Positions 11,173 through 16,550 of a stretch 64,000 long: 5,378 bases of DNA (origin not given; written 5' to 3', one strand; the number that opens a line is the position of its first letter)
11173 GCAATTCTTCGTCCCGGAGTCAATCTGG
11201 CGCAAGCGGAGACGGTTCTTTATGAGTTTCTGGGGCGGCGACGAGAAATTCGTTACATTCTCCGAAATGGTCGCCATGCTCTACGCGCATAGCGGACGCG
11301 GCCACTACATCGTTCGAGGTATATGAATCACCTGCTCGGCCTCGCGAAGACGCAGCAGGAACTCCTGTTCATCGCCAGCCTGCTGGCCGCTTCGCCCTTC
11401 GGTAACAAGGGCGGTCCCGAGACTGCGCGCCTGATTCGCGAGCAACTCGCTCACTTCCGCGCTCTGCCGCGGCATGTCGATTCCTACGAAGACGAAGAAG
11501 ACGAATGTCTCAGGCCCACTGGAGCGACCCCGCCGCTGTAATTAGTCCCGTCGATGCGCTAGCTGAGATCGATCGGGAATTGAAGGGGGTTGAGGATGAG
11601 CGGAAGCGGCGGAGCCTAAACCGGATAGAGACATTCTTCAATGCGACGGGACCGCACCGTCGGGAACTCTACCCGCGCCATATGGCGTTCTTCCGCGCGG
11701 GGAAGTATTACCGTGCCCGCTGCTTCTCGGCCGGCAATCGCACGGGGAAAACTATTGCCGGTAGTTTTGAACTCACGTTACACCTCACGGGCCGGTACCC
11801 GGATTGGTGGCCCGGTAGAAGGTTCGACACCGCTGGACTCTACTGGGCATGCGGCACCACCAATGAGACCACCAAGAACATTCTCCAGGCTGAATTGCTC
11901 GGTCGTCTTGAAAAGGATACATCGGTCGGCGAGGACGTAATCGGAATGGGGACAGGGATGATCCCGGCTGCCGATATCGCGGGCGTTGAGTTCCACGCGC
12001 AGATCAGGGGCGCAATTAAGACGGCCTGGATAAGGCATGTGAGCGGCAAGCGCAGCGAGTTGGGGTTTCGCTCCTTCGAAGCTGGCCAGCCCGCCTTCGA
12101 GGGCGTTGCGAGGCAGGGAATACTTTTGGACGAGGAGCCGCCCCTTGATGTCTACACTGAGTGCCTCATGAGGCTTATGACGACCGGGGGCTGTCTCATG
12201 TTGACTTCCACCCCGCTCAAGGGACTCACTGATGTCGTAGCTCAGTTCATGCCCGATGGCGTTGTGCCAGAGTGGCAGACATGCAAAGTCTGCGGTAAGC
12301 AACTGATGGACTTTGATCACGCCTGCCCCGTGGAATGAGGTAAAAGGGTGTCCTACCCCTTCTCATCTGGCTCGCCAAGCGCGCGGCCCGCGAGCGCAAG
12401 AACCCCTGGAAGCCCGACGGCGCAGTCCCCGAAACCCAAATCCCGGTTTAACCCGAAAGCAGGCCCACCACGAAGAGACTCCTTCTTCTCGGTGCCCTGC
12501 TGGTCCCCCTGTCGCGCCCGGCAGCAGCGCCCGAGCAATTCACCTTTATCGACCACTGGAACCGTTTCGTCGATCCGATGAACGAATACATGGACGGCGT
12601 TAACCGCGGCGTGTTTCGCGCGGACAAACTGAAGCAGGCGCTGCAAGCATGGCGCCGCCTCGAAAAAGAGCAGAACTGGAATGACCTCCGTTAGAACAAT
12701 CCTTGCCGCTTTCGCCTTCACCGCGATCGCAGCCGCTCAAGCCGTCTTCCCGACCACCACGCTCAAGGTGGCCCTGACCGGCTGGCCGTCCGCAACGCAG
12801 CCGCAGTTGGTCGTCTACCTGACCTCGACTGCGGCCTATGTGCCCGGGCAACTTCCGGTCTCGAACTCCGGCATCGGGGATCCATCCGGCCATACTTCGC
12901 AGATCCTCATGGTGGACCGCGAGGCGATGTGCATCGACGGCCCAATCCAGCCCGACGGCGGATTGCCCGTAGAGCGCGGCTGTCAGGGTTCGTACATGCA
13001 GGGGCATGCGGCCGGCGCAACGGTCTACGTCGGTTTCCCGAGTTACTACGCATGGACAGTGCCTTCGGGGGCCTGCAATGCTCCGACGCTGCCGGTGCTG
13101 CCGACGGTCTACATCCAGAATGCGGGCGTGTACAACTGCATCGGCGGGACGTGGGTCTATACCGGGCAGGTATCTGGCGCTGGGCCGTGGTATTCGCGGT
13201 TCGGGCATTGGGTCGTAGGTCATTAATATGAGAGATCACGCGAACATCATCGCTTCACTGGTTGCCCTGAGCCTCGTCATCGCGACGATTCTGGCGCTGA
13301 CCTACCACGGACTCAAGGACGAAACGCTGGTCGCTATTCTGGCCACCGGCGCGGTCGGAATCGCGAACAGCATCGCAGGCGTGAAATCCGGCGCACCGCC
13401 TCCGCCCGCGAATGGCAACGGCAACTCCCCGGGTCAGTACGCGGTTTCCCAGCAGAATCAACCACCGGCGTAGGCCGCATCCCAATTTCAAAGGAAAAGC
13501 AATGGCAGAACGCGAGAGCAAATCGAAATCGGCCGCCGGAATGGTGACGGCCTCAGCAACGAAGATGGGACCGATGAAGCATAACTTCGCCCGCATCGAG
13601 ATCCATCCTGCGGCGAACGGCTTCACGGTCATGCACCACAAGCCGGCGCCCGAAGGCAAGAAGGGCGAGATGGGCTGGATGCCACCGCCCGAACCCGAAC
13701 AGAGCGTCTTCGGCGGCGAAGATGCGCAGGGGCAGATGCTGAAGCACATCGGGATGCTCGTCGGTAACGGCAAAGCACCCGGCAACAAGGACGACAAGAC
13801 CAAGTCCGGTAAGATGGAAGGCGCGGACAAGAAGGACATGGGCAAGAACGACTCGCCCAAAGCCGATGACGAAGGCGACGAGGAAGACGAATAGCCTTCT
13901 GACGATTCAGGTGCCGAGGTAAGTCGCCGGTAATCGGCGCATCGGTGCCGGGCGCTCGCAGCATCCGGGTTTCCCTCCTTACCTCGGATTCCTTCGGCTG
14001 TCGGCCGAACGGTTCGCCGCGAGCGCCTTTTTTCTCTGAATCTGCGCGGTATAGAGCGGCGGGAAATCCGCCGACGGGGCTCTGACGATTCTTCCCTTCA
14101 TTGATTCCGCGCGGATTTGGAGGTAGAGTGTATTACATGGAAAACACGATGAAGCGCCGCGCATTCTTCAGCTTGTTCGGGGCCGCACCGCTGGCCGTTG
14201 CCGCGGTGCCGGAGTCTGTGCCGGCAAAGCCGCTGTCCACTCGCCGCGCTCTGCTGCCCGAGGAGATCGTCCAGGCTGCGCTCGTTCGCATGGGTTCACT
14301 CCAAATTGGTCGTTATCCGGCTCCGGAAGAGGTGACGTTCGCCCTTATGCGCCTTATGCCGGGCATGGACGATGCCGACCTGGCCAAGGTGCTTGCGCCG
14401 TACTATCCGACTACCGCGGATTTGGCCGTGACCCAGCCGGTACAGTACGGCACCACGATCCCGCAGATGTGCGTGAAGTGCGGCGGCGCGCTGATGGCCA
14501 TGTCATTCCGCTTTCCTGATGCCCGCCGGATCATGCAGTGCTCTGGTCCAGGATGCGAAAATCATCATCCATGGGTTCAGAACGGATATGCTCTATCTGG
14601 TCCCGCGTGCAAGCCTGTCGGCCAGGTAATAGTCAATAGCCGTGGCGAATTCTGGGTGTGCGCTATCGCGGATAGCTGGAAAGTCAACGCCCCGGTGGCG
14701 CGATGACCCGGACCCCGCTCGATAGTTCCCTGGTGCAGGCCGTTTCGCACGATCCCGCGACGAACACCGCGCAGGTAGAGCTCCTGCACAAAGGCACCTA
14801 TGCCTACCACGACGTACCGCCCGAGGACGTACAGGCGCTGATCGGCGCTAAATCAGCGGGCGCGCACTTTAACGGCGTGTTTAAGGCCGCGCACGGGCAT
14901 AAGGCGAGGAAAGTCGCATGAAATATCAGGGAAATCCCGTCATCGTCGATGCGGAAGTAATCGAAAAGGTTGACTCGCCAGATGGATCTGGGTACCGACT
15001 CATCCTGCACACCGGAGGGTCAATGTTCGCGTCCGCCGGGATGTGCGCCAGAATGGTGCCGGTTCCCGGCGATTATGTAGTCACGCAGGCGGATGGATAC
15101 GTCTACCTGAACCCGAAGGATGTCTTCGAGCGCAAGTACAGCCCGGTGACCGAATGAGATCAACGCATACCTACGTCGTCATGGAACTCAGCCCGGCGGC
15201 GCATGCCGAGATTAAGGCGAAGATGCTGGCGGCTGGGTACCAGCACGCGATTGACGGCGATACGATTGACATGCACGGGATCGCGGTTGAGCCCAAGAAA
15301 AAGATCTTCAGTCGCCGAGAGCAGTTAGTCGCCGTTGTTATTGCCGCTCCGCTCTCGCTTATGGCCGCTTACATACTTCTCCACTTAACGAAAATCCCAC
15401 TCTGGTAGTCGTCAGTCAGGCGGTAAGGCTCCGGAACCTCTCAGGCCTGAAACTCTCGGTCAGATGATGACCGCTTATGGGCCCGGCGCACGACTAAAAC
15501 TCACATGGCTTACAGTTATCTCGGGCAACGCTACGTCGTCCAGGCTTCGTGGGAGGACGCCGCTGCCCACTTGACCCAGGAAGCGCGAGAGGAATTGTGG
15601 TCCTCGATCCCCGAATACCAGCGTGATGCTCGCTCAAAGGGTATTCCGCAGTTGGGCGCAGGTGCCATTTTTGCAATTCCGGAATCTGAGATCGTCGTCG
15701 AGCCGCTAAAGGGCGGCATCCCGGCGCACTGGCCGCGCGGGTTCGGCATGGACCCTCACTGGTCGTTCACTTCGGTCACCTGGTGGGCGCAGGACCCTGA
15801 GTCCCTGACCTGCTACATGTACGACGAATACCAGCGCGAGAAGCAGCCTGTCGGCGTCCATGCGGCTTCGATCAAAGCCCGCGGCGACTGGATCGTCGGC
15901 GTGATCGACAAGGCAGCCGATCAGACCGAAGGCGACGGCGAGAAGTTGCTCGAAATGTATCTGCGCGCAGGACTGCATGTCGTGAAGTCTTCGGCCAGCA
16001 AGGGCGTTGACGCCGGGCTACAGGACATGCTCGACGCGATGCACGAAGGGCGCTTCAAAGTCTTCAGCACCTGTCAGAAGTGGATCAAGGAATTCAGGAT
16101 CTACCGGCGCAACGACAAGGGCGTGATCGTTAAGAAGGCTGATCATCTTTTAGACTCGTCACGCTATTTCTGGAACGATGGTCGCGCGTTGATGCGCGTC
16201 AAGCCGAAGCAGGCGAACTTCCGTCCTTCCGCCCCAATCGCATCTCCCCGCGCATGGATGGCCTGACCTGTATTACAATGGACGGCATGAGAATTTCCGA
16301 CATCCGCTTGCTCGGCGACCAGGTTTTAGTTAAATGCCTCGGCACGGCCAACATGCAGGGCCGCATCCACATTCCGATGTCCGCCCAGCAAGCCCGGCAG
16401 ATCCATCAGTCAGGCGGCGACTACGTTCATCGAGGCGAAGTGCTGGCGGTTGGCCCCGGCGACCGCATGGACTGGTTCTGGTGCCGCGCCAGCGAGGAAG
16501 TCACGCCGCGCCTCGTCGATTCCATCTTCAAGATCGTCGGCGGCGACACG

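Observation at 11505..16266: Large terminase split into separate ATPase and nuclease ORFs by a 3.2-kb, eight-gene cassette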

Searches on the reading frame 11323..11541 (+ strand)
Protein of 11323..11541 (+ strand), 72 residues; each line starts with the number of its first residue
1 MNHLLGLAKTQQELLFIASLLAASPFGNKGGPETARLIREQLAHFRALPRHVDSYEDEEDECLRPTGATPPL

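Call 41: search_protein_families(library=phrogs, proteins=[window:11323-11541:+], max_evalue=0.001)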
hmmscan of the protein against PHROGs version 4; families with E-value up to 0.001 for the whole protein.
window:11323-11541:+ (72 aa): 0 families

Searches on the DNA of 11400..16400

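Call 46: search_rna_families(source=window, start=11400, end=16400, threshold=evalue, max_evalue=1)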
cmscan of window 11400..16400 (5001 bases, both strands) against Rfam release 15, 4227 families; matches with E-value up to 1: 1.
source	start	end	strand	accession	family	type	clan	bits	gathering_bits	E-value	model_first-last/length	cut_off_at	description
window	14033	14122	+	RF03408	mir-5890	Gene; miRNA;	-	21.2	54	0.42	1-78/78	no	mir-5890 microRNA precursor family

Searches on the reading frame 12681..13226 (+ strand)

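Call 3: search_protein_families(library=pfam, proteins=[window:12681-13226:+], max_evalue=0.01)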
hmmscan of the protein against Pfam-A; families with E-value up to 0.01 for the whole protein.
window:12681-13226:+ (181 aa): 0 families

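Call 4: search_protein_families(library=phrogs, proteins=[window:12681-13226:+], max_evalue=0.01)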
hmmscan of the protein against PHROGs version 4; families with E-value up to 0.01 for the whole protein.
window:12681-13226:+ (181 aa): 1 family
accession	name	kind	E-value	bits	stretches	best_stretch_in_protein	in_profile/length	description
phrog_1101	-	tail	0.0098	14.7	0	14-117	546-630/1405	tail protein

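Call 94: search_protein_families(library=padloc, proteins=[window:12681-13226:+], max_evalue=0.001)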
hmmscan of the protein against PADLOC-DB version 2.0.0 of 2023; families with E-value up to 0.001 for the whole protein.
window:12681-13226:+ (181 aa): 0 families

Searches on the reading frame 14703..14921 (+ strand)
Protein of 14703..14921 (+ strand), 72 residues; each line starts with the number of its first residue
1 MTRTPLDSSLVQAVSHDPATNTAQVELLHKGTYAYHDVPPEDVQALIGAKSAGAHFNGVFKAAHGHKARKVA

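Call 3: search_protein_families(library=pfam, proteins=[window:14703-14921:+], max_evalue=0.01)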
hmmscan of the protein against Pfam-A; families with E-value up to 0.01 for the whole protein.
window:14703-14921:+ (72 aa): 1 family
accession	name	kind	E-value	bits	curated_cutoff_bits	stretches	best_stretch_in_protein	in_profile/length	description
PF13619.11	KTSC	-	2e-14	53.5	25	1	7-61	1-55/58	KTSC domain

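Call 4: search_protein_families(library=phrogs, proteins=[window:14703-14921:+], max_evalue=0.01)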
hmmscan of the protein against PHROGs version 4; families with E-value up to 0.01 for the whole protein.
window:14703-14921:+ (72 aa): 3 families
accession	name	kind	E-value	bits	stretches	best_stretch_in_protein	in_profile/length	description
phrog_3292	-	unknown function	6.6e-10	39.7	1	1-64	108-171/436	-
phrog_8113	-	unknown function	0.0033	18.7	1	5-63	16-74/144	-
phrog_7365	-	unknown function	0.0067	17.1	1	4-58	8-64/79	-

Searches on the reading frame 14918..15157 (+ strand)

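Call 3: search_protein_families(library=pfam, proteins=[window:14918-15157:+], max_evalue=0.01)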
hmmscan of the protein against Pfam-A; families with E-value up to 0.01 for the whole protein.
window:14918-15157:+ (79 aa): 0 families

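Call 4: search_protein_families(library=phrogs, proteins=[window:14918-15157:+], max_evalue=0.01)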
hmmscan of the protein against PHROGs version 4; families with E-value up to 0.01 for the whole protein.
window:14918-15157:+ (79 aa): 5 families
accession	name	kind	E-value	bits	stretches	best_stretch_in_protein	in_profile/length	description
phrog_32732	-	unknown function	0.00015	22.5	1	32-75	44-87/159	-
phrog_11049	-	unknown function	0.00032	21.7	1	39-78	57-96/182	-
phrog_1810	-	unknown function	0.0025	18.9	1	50-78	65-93/166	-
phrog_419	-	unknown function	0.0026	18.3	1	50-78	96-124/300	-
phrog_9467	-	unknown function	0.0073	17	1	51-78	38-65/155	-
